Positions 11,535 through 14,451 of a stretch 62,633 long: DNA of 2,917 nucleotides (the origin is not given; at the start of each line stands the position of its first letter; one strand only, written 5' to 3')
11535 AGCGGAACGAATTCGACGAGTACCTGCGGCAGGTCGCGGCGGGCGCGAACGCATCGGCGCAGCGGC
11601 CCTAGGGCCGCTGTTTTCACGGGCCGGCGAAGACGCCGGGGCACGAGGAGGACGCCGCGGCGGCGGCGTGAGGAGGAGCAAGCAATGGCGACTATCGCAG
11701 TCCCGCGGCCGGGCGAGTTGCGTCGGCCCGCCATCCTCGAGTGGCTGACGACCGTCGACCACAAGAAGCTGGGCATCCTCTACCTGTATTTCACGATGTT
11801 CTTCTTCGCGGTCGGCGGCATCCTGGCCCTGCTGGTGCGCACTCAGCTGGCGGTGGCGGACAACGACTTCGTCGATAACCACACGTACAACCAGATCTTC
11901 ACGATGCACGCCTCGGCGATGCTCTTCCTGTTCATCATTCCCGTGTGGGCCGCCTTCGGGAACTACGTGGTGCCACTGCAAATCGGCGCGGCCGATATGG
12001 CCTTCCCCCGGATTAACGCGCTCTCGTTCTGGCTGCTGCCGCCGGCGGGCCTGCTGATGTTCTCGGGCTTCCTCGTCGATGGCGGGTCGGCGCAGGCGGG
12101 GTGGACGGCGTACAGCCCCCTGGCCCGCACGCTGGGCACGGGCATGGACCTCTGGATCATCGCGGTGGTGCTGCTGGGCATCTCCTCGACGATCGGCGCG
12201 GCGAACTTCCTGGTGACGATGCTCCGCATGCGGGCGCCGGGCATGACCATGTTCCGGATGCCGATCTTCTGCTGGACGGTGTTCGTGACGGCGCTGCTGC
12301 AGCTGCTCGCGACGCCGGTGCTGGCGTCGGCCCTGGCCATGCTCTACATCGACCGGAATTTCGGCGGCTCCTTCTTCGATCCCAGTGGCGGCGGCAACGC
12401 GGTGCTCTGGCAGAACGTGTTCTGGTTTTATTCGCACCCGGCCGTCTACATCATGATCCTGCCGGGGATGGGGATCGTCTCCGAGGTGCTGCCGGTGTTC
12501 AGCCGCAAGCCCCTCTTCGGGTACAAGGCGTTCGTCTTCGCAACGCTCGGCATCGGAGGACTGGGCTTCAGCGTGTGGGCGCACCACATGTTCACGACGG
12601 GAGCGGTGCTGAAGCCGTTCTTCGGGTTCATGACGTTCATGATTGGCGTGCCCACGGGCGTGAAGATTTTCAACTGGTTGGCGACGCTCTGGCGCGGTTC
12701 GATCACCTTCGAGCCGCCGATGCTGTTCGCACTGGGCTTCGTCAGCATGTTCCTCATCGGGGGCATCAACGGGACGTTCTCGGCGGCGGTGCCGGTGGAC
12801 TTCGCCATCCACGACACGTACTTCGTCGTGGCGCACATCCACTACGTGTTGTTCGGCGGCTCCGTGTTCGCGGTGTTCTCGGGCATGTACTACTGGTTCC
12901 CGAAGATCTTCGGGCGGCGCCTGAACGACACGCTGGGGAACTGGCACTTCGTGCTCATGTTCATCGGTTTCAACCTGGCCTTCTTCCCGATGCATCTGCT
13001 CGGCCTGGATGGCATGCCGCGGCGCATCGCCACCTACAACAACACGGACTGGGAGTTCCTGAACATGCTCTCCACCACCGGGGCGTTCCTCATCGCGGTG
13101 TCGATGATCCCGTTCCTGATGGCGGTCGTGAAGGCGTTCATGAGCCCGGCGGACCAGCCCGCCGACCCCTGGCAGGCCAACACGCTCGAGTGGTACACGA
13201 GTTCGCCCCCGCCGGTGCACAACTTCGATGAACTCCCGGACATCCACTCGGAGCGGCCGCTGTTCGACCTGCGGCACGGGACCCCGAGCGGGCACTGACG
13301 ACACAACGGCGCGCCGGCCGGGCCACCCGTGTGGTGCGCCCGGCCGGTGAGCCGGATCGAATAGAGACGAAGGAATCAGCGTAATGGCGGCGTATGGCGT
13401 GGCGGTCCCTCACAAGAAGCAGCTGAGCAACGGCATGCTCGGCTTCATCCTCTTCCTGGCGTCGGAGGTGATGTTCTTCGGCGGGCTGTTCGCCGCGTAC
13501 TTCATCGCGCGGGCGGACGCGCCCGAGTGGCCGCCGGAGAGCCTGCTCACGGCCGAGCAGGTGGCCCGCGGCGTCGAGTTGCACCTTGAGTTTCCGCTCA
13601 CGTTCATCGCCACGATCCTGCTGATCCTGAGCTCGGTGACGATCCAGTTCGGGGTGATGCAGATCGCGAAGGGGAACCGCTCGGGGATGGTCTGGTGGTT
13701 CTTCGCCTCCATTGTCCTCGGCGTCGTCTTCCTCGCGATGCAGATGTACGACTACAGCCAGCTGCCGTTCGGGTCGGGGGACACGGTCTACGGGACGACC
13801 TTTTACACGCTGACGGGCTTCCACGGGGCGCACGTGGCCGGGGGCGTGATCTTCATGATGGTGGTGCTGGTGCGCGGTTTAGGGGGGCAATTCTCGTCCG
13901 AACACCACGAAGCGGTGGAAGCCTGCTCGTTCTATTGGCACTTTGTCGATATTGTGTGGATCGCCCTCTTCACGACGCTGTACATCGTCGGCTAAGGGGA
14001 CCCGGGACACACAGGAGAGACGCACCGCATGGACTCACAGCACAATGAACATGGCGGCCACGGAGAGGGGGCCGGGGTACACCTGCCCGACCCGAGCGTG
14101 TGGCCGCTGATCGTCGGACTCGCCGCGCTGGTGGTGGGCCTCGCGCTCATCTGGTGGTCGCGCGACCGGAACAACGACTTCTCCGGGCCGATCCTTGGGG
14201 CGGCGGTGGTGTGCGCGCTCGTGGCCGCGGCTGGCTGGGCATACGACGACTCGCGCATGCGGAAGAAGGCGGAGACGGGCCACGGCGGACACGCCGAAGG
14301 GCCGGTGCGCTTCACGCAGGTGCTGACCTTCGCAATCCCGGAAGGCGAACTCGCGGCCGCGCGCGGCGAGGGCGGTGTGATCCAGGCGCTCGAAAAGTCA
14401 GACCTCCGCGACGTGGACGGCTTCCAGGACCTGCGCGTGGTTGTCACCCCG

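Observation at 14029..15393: Terminal gene of the aa3 oxidase operon fuses a membrane module to two blue-copper domains, possibly a built-in electron donor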

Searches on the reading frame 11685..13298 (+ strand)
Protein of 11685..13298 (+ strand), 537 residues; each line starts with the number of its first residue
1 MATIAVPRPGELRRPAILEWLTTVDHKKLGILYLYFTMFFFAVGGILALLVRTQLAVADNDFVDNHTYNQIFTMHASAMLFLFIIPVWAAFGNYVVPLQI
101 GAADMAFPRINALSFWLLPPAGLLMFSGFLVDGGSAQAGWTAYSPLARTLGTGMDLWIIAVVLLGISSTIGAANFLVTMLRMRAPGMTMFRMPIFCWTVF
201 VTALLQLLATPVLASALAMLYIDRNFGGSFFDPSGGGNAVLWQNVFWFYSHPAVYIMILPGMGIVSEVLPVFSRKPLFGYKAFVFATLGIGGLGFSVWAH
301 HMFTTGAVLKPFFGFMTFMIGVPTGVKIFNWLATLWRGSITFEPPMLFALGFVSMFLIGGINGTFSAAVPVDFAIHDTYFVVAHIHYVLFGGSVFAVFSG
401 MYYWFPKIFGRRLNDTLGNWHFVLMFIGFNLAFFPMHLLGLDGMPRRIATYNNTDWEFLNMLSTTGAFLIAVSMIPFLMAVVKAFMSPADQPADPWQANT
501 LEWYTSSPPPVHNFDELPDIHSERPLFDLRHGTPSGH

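Call 3: search_protein_families(library=pfam, proteins=[window:11685-13298:+], max_evalue=0.1)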
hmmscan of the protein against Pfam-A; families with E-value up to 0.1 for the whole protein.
window:11685-13298:+ (537 aa): 1 family
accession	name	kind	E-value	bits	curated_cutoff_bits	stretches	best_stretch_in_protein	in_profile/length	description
PF00115.25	COX1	-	5.6e-163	543.3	34.8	1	28-469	1-436/436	Cytochrome C and Quinol oxidase polypeptide I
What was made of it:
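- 11685..13298 (+): ctaD, subunit I of A2 type. Pfam COX1 at 543 bits (call 3).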

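Call 4: search_protein_families(library=ncbifam, proteins=[window:11685-13298:+], max_evalue=0.1)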
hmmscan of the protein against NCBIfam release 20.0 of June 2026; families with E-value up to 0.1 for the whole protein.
window:11685-13298:+ (537 aa): 7 families
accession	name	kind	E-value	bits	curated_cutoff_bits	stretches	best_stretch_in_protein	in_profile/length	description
TIGR02891.1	CtaD_CoxA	equivalog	5.8e-212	704.8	670.75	1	20-519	1-503/504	cytochrome c oxidase subunit I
NF050116.1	cyt_aa3_Actin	exception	4.3e-204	679.2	880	1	19-532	1-519/522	aa3-type cytochrome oxidase subunit I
TIGR02882.1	QoxB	equivalog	8e-166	553.2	1015.5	1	19-530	43-560/643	cytochrome aa3 quinol oxidase subunit I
TIGR02843.1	CyoB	equivalog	1.5e-158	529.2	1020.35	1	19-528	46-565/646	cytochrome o ubiquinol oxidase subunit I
NF011592.0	PRK15017.1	equivalog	3.2e-135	452.4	1271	1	19-529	47-567/663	cytochrome o ubiquinol oxidase subunit I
NF041075.1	quin_ox_SoxB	equivalog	8.5e-15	54.7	700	1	38-485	5-454/468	proton pump complex quinol oxidase subunit SoxB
TIGR00780.1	ccoN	equivalog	1.1e-08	34.4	583.15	1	32-459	10-423/474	cytochrome-c oxidase, cbb3-type subunit I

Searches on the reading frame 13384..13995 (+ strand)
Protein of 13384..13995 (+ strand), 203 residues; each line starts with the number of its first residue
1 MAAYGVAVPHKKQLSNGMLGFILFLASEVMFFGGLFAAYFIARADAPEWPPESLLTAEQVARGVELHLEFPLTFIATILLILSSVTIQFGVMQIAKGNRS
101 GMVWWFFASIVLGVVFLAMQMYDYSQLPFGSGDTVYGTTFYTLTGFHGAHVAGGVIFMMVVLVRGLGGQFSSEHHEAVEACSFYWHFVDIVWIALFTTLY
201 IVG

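Call 3: search_protein_families(library=pfam, proteins=[window:13384-13995:+], max_evalue=0.1)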
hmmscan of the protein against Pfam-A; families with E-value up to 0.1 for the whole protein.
window:13384-13995:+ (203 aa): 2 families
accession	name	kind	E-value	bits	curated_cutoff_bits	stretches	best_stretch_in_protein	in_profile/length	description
PF00510.24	COX3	-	8.7e-39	134.4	23.8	1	10-202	68-256/258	Cytochrome c oxidase subunit III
PF04238.17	DUF420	-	0.00033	21.4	30.5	1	74-191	3-122/130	Protein of unknown function (DUF420)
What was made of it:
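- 13384..13995 (+): ctaE, a 5-helix subunit III that lacks canonical helices 1-2. The Pfam COX3 match covers only profile positions 68-256 of 258 (call 3).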

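Call 4: search_protein_families(library=ncbifam, proteins=[window:13384-13995:+], max_evalue=0.1)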
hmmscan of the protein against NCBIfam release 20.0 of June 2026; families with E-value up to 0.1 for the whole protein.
window:13384-13995:+ (203 aa): 4 families
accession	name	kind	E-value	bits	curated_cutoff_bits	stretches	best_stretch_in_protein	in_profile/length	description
NF050119.1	aa3_CtaE_Actin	exception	3.5e-47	161.1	190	1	18-202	12-189/190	aa3-type cytochrome oxidase subunit III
TIGR02842.1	CyoC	equivalog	7.6e-29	101.3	223.75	1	18-203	2-178/180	cytochrome o ubiquinol oxidase subunit III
TIGR02897.1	QoxC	equivalog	2e-26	93.3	239.9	1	17-203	10-188/190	cytochrome aa3 quinol oxidase subunit III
NF007944.0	PRK10663.1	equivalog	3.3e-25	89.1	340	1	11-203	19-202/204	cytochrome o ubiquinol oxidase subunit III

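Call 86: search_protein_families(library=pfam, proteins=[window:13384-13992:+], max_evalue=0.01)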
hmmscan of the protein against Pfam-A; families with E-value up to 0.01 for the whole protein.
seq(203 aa): 2 families
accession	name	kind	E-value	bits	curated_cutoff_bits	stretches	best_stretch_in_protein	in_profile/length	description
PF00510.24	COX3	-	8.7e-39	134.4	23.8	1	10-202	68-256/258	Cytochrome c oxidase subunit III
PF04238.17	DUF420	-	0.00033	21.4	30.5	1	74-191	3-122/130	Protein of unknown function (DUF420)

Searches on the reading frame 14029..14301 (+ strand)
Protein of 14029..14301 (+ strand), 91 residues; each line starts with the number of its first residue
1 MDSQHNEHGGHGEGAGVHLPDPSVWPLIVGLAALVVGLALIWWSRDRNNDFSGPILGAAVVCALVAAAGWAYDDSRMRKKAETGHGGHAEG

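Call 15: search_protein_families(library=pfam, proteins=[window:14029-14301:+], max_evalue=10)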
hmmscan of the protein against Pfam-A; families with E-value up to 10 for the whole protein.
seq(91 aa): 8 families
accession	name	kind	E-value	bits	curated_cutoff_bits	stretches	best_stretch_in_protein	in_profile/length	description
PF07331.16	TctB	-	0.0022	18.6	29.1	1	16-66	24-80/137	Tripartite tricarboxylate transporter TctB family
PF14316.11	DUF4381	-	0.0029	18.4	27.2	1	17-44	6-37/145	Domain of unknown function (DUF4381)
PF13567.11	DUF4131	-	0.0045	17.1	31.6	1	25-75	5-54/165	Domain of unknown function (DUF4131)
PF11992.13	TgpA_N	-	0.013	15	30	1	18-73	13-69/333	TgpA N-terminal domain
PF12270.13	Cyt_c_ox_IV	-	0.017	15.6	26.9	1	16-76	78-128/132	Cytochrome c oxidase subunit IV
PF11381.13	DUF3185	-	0.043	14.2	25.3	1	19-40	37-58/59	Protein of unknown function (DUF3185)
PF17197.9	DUF5134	-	0.11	12.9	29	1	4-71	79-146/152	Domain of unknown function (DUF5134)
PF02656.20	DUF202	-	1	10.3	23.4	1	20-45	34-59/68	Domain of unknown function (DUF202)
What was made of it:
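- On Actinobacterial CtaF (Pfam PF12270, Cyt_c_ox_IV): The score is 15.6 bits at E 0.017, on profile positions 78-128 only (call 15).
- Closest known: CtaE + CtaF split subunit III of actinobacterial aa3 oxidase. Same: The N-terminal module here gives a weak hit to the last two helices of Pfam PF12270, Cyt_c_ox_IV (call 15).
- Pfam ABM does not reach even E = 10 (call 15).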

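Call 18: search_solved_structures(query=A2, max_evalue=10, show_alignments=4)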
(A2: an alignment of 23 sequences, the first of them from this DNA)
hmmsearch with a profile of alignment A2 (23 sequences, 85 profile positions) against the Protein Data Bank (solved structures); distinct sequences matched with E-value up to 10: 22.
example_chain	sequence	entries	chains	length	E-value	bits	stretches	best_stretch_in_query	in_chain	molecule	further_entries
7o37_c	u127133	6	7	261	0.00075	22.8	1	12-48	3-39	Cytochrome c oxidase subunit 3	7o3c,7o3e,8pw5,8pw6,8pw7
5j4z_BC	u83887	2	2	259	0.0016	21.8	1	13-49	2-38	Cytochrome c oxidase subunit 3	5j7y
1m56_C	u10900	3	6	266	0.0049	20.2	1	11-71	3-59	CYTOCHROME C OXIDASE | Cytochrome c oxidase polypeptide III (Cytochrome AA3 subunit 3)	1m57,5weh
1v54_C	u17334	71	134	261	0.0052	20.1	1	12-47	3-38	Cytochrome c oxidase polypeptide III | Cytochrome c oxidase subunit 3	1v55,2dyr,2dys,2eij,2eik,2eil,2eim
1occ_C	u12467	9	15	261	0.0055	20.1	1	12-47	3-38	CYTOCHROME C OXIDASE | Cytochrome c oxidase subunit 3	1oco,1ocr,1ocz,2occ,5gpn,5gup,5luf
5xdx_C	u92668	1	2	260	0.0062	19.9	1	12-47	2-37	Cytochrome c oxidase subunit 3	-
9i6f_C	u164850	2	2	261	0.0066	19.8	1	12-45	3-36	Cytochrome c oxidase subunit 3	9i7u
8ugh_4C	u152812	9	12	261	0.0071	19.7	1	12-45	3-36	Cytochrome c oxidase subunit 3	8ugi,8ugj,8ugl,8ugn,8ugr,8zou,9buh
5z62_C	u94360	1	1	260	0.0079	19.6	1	12-45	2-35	Cytochrome c oxidase subunit 3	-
8zo8_C3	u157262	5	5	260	0.0085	19.5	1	12-45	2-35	Cytochrome c oxidase subunit 3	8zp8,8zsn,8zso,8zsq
5b1b_C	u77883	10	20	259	0.0093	19.3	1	13-47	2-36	Cytochrome c oxidase subunit 3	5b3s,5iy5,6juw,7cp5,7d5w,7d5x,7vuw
8d4t_P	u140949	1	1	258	0.017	18.5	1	14-47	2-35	Cytochrome c oxidase subunit 3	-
9w2z_C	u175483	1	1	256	0.019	18.3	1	14-47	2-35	Cytochrome c oxidase subunit 3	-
6giq_c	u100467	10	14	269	0.094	16.1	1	9-38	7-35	Cytochrome c oxidase subunit 3 | CYTOCHROME C OXIDASE SUBUNIT 3; SYNONYM: CYTOCHROME C OXIDASE POLYPEPTIDE III, COX3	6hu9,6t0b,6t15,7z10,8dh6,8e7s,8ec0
6ymx_c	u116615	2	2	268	0.22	14.9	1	11-38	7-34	Cytochrome c oxidase subunit 3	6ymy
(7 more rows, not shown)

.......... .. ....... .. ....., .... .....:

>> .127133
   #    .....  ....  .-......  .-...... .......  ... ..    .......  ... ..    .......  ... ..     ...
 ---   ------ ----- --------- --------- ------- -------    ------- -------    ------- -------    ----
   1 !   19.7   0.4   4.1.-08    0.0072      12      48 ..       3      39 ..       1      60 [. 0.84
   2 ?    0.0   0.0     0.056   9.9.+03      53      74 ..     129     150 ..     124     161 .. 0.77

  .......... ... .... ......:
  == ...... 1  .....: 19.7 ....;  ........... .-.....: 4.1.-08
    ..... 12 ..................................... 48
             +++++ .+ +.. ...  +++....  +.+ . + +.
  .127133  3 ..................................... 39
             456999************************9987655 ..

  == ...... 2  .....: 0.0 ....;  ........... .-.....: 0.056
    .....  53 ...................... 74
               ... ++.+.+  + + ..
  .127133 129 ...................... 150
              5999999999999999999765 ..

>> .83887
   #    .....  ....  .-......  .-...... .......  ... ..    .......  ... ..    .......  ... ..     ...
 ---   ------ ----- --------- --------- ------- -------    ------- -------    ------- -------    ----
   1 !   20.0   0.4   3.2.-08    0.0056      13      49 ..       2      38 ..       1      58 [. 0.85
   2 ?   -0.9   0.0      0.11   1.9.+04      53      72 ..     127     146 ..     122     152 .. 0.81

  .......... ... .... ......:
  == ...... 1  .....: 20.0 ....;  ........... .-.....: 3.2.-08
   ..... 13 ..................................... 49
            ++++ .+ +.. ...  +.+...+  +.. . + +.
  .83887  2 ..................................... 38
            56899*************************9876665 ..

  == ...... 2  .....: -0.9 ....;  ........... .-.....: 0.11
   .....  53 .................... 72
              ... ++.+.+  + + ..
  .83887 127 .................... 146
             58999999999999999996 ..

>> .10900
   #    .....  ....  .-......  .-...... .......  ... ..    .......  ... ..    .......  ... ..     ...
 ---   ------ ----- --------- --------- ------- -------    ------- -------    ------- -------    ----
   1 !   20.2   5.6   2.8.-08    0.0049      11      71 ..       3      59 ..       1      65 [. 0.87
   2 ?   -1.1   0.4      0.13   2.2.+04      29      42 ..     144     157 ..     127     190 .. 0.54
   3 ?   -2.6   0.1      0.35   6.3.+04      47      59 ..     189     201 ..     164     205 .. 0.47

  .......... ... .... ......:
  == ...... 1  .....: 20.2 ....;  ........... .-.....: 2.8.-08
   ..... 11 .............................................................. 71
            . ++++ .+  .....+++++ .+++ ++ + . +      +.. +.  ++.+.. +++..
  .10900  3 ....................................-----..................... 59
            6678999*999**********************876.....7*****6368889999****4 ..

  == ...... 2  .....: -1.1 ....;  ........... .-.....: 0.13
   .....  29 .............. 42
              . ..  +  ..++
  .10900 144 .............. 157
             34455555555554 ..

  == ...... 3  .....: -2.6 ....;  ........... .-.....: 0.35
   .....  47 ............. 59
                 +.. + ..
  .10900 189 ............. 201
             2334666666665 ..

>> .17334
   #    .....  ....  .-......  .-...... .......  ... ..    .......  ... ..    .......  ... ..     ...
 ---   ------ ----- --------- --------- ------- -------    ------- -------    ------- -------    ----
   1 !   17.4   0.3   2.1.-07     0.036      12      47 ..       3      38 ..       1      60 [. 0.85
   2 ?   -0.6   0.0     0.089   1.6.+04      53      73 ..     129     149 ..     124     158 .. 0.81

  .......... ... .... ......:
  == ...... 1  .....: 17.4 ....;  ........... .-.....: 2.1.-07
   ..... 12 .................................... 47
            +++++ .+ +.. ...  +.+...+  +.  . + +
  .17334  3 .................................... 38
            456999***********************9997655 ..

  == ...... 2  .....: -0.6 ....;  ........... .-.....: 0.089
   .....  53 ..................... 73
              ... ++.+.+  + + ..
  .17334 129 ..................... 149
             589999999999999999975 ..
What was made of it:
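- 14029..14277 (+): Residues 1-83: His-rich N-terminus, the '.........' motif and two helices, equivalent to helices 1-2 of subunit III (CtaF-like). The top 16 hits are all COX3 N-termini, in register (best E 7.5e-4, call 18).
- The top 16 hits of the N-terminal profile against PDB sequences are COX3 N-termini in register (call 18).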
